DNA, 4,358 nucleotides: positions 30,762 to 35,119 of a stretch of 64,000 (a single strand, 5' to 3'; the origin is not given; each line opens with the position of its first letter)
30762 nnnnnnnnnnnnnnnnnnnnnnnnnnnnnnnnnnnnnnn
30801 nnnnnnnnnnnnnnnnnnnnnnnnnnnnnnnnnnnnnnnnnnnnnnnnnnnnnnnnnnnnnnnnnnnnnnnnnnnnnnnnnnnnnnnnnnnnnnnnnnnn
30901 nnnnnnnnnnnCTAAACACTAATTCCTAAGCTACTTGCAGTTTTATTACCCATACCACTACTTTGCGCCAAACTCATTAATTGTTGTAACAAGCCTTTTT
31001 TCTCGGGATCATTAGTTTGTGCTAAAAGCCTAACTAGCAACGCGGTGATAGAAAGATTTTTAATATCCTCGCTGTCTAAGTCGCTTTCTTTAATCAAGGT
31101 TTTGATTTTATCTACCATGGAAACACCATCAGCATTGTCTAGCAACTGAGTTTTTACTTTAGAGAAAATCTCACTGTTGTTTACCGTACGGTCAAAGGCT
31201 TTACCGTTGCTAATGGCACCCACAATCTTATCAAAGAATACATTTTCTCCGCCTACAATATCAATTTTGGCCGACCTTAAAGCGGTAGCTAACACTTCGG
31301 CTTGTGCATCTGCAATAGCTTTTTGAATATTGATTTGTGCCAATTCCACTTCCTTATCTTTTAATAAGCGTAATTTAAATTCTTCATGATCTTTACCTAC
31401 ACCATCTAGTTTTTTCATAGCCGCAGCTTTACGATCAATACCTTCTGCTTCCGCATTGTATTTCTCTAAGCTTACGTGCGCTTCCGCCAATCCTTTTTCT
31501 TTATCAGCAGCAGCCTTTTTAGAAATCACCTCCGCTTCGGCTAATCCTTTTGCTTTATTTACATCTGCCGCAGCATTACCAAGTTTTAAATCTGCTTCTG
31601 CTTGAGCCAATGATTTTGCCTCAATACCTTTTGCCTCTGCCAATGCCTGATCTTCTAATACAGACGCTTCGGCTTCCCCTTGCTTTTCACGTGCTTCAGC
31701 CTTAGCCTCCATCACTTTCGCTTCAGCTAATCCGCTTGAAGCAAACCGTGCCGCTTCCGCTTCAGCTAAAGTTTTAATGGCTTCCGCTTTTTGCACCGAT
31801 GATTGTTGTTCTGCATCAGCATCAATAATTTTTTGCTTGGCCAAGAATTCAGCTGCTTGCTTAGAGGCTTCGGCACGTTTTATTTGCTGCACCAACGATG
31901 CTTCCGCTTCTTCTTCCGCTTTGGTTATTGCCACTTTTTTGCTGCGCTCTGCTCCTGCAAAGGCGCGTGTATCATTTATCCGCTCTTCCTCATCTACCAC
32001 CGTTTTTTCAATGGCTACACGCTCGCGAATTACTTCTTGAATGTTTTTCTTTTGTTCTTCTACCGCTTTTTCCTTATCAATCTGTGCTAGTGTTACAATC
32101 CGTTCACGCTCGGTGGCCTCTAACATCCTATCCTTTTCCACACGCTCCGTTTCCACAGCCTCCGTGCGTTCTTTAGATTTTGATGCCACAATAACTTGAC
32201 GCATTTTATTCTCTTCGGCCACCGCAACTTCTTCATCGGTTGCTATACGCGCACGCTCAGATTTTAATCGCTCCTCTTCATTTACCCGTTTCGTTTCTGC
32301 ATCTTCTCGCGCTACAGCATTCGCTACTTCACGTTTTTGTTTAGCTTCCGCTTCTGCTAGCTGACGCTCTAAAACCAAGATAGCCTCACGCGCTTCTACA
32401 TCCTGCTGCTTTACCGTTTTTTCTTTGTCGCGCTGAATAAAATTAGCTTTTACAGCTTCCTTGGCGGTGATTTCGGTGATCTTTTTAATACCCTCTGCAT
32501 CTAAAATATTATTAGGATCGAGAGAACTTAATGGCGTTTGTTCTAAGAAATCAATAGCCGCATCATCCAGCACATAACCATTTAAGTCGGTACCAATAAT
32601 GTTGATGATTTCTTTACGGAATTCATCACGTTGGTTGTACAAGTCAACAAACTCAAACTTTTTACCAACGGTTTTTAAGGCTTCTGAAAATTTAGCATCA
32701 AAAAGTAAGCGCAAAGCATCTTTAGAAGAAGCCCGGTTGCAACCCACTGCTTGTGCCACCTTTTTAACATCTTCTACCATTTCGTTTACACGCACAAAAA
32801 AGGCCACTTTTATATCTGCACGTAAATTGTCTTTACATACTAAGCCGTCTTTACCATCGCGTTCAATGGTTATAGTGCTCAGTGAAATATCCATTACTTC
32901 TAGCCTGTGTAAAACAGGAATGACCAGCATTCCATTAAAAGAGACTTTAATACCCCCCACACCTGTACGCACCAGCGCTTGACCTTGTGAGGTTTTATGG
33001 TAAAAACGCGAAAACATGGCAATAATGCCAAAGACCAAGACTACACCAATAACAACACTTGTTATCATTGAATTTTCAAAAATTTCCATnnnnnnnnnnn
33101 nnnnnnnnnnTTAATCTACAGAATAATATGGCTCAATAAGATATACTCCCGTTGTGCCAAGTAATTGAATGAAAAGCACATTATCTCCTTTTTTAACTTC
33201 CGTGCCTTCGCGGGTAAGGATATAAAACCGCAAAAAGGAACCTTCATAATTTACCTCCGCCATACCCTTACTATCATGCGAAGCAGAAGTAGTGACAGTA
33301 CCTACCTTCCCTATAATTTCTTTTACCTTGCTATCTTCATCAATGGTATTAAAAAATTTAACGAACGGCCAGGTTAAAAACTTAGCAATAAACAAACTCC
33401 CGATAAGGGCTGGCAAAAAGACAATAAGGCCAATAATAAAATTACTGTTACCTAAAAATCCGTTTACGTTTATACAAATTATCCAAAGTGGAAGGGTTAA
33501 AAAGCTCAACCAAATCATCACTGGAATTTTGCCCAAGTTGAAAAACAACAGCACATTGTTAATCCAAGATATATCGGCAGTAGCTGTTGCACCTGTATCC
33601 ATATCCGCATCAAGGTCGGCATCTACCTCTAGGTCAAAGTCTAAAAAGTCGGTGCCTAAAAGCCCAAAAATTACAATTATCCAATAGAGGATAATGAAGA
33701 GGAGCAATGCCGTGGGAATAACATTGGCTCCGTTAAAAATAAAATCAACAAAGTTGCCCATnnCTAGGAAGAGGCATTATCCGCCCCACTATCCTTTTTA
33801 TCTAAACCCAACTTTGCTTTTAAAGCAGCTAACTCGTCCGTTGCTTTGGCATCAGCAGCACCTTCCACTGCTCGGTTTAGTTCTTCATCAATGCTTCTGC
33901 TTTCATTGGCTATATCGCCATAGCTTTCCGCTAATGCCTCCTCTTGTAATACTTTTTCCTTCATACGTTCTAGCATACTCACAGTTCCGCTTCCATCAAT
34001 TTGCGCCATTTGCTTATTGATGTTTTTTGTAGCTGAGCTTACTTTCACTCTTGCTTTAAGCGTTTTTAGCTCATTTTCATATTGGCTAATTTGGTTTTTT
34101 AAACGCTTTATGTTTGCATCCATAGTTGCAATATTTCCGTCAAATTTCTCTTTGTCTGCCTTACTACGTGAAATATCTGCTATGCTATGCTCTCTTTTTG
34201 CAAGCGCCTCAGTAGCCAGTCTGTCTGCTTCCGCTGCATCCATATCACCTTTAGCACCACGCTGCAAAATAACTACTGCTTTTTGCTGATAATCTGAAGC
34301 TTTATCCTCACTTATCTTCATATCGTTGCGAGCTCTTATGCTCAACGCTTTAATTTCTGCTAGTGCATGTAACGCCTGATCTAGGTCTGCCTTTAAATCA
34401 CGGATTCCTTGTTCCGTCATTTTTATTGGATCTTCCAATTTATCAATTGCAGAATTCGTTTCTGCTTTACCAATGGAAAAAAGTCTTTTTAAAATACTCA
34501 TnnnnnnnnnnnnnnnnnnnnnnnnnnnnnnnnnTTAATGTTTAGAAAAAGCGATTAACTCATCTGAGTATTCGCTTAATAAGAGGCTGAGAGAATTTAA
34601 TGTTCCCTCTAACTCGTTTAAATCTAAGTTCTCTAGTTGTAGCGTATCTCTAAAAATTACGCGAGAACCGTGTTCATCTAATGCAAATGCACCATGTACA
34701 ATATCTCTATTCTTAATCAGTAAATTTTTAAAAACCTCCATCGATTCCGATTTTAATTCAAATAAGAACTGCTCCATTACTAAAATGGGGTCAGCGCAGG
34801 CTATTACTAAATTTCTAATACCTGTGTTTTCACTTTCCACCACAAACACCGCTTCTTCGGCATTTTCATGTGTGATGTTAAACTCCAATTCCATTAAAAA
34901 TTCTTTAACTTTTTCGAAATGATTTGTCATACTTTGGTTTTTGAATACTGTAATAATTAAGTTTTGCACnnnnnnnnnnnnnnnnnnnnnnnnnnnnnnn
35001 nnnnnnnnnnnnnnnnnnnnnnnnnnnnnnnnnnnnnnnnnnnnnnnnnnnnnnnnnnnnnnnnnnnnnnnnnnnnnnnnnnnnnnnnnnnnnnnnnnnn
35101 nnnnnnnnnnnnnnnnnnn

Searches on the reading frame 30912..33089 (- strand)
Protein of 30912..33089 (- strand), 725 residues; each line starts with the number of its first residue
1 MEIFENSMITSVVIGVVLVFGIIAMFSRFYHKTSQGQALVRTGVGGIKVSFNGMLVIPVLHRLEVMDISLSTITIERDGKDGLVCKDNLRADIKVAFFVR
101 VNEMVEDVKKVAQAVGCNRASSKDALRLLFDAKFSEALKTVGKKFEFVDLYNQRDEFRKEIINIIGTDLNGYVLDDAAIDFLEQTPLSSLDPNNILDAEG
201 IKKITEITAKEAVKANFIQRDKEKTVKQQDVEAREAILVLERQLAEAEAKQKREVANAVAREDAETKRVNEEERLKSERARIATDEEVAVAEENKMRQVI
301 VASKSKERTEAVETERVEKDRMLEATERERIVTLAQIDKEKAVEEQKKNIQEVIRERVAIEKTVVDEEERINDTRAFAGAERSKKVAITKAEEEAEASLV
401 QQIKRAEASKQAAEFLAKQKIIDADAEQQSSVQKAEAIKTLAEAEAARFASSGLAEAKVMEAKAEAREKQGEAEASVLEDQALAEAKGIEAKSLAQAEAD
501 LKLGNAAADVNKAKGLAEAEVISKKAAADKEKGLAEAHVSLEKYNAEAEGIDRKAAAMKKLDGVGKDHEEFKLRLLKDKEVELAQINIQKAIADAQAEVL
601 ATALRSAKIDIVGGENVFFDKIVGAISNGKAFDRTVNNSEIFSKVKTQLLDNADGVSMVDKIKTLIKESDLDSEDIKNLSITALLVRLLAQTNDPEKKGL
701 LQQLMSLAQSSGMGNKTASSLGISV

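Call 4: search_protein_families(library=pfam, proteins=[window:30912-33089:-], max_evalue=0.01)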
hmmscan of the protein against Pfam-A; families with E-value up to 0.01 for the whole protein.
window:30912-33089:- (725 aa): 0 families

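Call 5: search_protein_families(library=ncbifam, proteins=[window:30912-33089:-], max_evalue=0.01)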
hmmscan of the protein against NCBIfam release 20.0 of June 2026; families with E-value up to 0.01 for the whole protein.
window:30912-33089:- (725 aa): 0 families

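Call 8: search_protein_families(library=padloc, proteins=[window:30912-33089:-], max_evalue=0.01)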
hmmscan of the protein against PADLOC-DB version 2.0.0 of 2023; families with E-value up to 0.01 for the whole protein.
window:30912-33089:- (725 aa): 0 families

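Call 18: search_protein_families(library=pfam, proteins=[window:30912-33089:-], max_evalue=10)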
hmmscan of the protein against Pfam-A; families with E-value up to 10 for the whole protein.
window:30912-33089:- (725 aa): 0 families

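Call 19: search_solved_structures(query=window:30912-33089:-, max_evalue=1)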
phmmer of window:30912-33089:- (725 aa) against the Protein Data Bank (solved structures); distinct sequences matched with E-value up to 1: 0.

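Call 70: search_solved_structures(query=A4, max_evalue=0.01)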
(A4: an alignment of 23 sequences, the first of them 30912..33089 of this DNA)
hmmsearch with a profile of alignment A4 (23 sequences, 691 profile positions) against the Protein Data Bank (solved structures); distinct sequences matched with E-value up to 0.01: 1.
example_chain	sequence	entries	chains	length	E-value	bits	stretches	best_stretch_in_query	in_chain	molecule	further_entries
8z5g_A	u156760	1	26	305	0.0013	20.4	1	369-448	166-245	Protein QmcA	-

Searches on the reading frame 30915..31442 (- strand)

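Call 20: search_protein_families(library=pfam, proteins=[window:30915-31442:-], max_evalue=10)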
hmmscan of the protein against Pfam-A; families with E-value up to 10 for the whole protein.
seq(176 aa): 1 family
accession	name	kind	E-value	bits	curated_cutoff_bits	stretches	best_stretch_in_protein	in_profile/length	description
PF10109.15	Phage_TAC_7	-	0.16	12.5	25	1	15-51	11-46/79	Phage tail assembly chaperone proteins, E, or 41 or 14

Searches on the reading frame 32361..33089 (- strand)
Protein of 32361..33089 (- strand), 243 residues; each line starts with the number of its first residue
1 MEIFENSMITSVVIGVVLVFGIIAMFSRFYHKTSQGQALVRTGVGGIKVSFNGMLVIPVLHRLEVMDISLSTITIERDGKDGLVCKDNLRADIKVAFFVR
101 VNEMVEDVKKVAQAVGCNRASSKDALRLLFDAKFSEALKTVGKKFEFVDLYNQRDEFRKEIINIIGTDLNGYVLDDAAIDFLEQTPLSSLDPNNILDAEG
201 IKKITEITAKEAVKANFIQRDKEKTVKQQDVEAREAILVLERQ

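Call 20: search_protein_families(library=pfam, proteins=[window:32361-33089:-], max_evalue=10)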
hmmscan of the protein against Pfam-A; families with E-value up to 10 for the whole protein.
seq(243 aa): 2 families
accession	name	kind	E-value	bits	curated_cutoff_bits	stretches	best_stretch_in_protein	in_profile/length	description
PF01145.31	Band_7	-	1.5e-11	45.1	23.6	1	32-235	2-173/176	SPFH domain / Band 7 family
PF00135.34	COesterase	-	0.22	10.9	27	1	104-234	230-339/515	Carboxylesterase family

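Call 21: search_solved_structures(query=window:32361-33089:-, max_evalue=10)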
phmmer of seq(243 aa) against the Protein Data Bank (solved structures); distinct sequences matched with E-value up to 10: 1.
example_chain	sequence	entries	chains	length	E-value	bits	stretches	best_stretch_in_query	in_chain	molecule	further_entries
2i6x_A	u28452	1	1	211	0.66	12.7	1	116-191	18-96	Hydrolase, haloacid dehalogenase-like family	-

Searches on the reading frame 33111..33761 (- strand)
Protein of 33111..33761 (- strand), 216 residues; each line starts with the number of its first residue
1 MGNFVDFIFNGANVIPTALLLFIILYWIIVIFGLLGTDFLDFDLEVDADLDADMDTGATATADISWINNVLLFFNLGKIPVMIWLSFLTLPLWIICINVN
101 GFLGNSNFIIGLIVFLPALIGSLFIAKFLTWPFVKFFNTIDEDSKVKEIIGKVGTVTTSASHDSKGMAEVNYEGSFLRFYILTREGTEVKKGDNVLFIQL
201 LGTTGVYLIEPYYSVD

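Call 4: search_protein_families(library=pfam, proteins=[window:33111-33761:-], max_evalue=0.01)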
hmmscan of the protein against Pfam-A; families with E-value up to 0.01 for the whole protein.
window:33111-33761:- (216 aa): 1 family
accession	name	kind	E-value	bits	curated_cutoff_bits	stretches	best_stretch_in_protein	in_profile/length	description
PF21001.2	YqiJ_N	-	0.004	17.8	23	1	18-88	7-76/116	Inner membrane protein YqiJ, N-terminal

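Call 5: search_protein_families(library=ncbifam, proteins=[window:33111-33761:-], max_evalue=0.01)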
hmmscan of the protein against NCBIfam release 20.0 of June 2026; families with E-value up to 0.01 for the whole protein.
window:33111-33761:- (216 aa): 0 families

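Call 8: search_protein_families(library=padloc, proteins=[window:33111-33761:-], max_evalue=0.01)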
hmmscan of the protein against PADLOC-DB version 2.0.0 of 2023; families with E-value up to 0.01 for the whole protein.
window:33111-33761:- (216 aa): 0 families

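Call 18: search_protein_families(library=pfam, proteins=[window:33111-33761:-], max_evalue=10)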
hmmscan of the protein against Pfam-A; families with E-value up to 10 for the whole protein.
window:33111-33761:- (216 aa): 2 families
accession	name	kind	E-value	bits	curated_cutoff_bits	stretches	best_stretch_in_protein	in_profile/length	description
PF21001.2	YqiJ_N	-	0.004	17.8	23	1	18-88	7-76/116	Inner membrane protein YqiJ, N-terminal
PF22414.1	Hia_Tpr_ring_dom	-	0.77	10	27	1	137-172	1-34/37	Trimeric autotransporter adhesin, Trp ring domain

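Call 71: search_solved_structures(query=A5, max_evalue=1)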
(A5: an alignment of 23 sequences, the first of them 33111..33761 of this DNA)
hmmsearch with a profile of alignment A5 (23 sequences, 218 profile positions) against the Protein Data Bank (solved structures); distinct sequences matched with E-value up to 1: 2.
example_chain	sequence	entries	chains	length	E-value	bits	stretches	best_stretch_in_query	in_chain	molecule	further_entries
2k14_A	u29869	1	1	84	0.041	16.4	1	145-202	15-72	YuaF protein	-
6h3z_A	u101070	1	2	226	0.86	12.1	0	28-87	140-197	CCR4-not transcription complex subunit 1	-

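Call 72: search_protein_families(library=pfam, alignment_id=A5, max_evalue=0.01)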
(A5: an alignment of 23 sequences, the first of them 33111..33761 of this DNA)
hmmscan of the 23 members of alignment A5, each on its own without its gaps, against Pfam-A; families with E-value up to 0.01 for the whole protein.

A. member 1, window:33111-33761:- (216 aa): 1 family
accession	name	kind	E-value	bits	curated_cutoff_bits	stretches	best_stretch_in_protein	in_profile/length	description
PF21001.2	YqiJ_N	-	0.004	17.8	23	1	18-88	7-76/116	Inner membrane protein YqiJ, N-terminal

B. families by the number of members that match (of 23 scanned): 2 families
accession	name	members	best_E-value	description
PF21001.2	YqiJ_N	9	3.6e-08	Inner membrane protein YqiJ, N-terminal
PF01957.25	NfeD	1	0.0049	NfeD-like C-terminal, partner-binding domain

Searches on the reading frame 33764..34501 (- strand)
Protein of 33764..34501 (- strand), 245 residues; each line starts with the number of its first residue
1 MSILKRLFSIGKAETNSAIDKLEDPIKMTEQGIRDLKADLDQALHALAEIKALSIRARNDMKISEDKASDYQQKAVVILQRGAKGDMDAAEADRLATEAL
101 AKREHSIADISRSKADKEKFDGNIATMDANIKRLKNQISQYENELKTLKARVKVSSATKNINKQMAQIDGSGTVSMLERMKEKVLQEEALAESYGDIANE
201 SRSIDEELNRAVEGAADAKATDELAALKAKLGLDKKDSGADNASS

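Call 4: search_protein_families(library=pfam, proteins=[window:33764-34501:-], max_evalue=0.01)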
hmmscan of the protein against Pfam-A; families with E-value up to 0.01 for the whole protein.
window:33764-34501:- (245 aa): 3 families
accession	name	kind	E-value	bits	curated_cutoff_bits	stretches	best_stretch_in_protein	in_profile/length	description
PF04012.17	PspA_IM30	-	2.1e-37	129.3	33.9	1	2-230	1-217/220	PspA/IM30 family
PF01017.26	STAT_alpha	-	0.0049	17.4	27.5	0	122-187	9-74/167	STAT transcription factor, coiled-coil domain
PF08720.15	Hema_stalk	-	0.0058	16.8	26.9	1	10-45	54-89/175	Influenza C hemagglutinin stalk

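Call 5: search_protein_families(library=ncbifam, proteins=[window:33764-34501:-], max_evalue=0.01)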
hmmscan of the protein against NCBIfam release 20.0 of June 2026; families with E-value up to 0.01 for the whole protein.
window:33764-34501:- (245 aa): 5 families
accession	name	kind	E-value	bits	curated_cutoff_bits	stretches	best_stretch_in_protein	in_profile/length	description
TIGR02977.1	phageshock_pspA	equivalog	9.3e-12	45.1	242.95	1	1-231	1-217/219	phage shock protein PspA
NF007974.0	PRK10698.1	equivalog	1.5e-08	34.6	336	1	1-234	1-220/222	phage shock protein PspA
NF045984.1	StressProtLiaH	equivalog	1.9e-08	34.3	380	1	3-205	2-195/225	stress responsive protein LiaH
TIGR02168.1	SMC_prok_B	equivalog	1.6e-06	26.2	567.35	1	13-240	675-905/1181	chromosome segregation protein SMC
TIGR01843.1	type_I_hlyD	subfamily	0.0017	17.4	208.65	1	47-213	71-234/422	HlyD family type I secretion periplasmic adaptor subunit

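Call 8: search_protein_families(library=padloc, proteins=[window:33764-34501:-], max_evalue=0.01)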
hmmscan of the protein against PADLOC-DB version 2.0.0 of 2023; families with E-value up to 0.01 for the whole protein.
window:33764-34501:- (245 aa): 4 families
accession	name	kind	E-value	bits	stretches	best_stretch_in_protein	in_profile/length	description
PDLC00519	JetC1|JetC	-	0.00028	17.2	1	13-160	324-472/1097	DUF3584 domain; MukB-like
PDLC03865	LmuB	-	0.0012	15.2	1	18-206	552-820/1007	-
PDLC03859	LmuB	-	0.0014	15.9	1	17-210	268-460/611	-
PDLC04663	PDC-M46B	-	0.0054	13.8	1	14-160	204-354/483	-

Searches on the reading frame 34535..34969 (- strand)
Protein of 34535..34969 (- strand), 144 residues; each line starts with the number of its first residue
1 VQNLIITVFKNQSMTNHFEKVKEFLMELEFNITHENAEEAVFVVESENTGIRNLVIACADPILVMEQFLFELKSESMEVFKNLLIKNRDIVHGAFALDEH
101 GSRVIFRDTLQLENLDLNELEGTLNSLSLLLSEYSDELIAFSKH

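Call 4: search_protein_families(library=pfam, proteins=[window:34535-34969:-], max_evalue=0.01)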
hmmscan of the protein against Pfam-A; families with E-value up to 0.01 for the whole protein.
window:34535-34969:- (144 aa): 3 families
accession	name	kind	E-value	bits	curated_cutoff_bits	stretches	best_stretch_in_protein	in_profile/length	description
PF22550.1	CesT_Tir_1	-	3e-57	192.6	27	1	14-144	1-131/131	CesT_Tir_1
PF10722.14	YbjN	-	1.2e-05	26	22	1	19-138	3-124/126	Putative bacterial sensory transduction regulator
PF05932.18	CesT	-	0.0027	18.3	22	1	52-127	32-111/119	Tir chaperone protein (CesT) family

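Call 5: search_protein_families(library=ncbifam, proteins=[window:34535-34969:-], max_evalue=0.01)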
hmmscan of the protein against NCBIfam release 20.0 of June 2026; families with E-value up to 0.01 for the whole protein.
window:34535-34969:- (144 aa): 0 families

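Call 8: search_protein_families(library=padloc, proteins=[window:34535-34969:-], max_evalue=0.01)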
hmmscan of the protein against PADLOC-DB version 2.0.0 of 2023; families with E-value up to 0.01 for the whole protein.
window:34535-34969:- (144 aa): 1 family
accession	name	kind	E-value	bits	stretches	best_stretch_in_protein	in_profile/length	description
PDLC00479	JetB1|JetB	-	0.0018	15.9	1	15-92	43-119/202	DUF4194 domain; MukE-like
